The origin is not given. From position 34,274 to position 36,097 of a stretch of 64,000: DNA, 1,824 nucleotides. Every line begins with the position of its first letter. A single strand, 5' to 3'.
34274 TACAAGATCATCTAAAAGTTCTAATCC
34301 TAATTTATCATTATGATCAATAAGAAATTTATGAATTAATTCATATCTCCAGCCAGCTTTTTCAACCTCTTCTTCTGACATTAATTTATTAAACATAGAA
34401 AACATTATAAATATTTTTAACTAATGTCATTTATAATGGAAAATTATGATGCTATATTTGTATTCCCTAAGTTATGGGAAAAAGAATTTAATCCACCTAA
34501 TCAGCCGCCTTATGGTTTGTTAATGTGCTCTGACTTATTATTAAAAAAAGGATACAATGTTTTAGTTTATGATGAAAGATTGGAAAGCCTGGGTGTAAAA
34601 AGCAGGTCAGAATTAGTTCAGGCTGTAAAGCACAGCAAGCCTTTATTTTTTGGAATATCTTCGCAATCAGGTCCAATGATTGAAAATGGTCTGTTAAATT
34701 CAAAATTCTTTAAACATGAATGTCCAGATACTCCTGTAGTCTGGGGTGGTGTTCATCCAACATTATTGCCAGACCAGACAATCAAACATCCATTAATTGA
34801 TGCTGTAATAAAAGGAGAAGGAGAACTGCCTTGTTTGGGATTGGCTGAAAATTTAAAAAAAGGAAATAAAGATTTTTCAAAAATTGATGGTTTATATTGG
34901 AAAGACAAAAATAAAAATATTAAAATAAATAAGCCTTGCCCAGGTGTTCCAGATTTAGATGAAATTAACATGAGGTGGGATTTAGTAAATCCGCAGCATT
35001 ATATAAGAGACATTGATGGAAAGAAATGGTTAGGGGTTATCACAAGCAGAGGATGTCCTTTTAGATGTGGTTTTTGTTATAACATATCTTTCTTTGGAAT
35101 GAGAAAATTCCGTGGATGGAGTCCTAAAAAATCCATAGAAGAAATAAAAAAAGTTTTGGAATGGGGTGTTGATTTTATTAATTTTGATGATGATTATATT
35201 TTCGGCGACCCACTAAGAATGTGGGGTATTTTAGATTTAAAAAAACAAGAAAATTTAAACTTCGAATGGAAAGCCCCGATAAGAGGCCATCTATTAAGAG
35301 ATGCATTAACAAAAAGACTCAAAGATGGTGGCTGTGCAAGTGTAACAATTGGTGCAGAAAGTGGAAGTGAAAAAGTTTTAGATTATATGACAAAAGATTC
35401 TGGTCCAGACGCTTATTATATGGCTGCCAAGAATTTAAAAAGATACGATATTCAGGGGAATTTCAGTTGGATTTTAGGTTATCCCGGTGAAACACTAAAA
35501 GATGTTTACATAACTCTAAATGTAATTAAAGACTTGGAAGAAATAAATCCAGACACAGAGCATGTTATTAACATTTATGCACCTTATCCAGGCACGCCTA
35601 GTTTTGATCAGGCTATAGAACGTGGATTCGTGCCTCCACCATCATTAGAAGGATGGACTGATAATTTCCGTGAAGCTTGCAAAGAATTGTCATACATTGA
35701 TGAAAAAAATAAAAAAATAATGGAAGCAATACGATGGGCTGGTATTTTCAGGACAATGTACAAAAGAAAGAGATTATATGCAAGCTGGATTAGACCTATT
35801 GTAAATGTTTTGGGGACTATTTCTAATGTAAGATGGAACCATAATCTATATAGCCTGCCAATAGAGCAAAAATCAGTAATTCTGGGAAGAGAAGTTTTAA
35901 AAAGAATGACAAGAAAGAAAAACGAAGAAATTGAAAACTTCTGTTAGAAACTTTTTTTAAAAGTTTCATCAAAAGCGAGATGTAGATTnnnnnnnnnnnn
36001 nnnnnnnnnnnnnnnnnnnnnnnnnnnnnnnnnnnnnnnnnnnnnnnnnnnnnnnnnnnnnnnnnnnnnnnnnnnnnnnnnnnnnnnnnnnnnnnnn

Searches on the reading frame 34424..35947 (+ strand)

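Call 17: search_protein_families(library=pfam, proteins=[window:34424-35947:+], max_evalue=0.00001)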
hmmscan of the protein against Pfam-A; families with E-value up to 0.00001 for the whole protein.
window:34424-35947:+ (507 aa): 2 families
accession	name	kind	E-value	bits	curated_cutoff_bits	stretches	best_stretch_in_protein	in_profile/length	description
PF04055.27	Radical_SAM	-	3e-17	63.7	29.5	1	205-365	1-163/166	Radical SAM superfamily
PF02310.24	B12-binding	-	3.3e-10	40.3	32.1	1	28-137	13-117/121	B12 binding domain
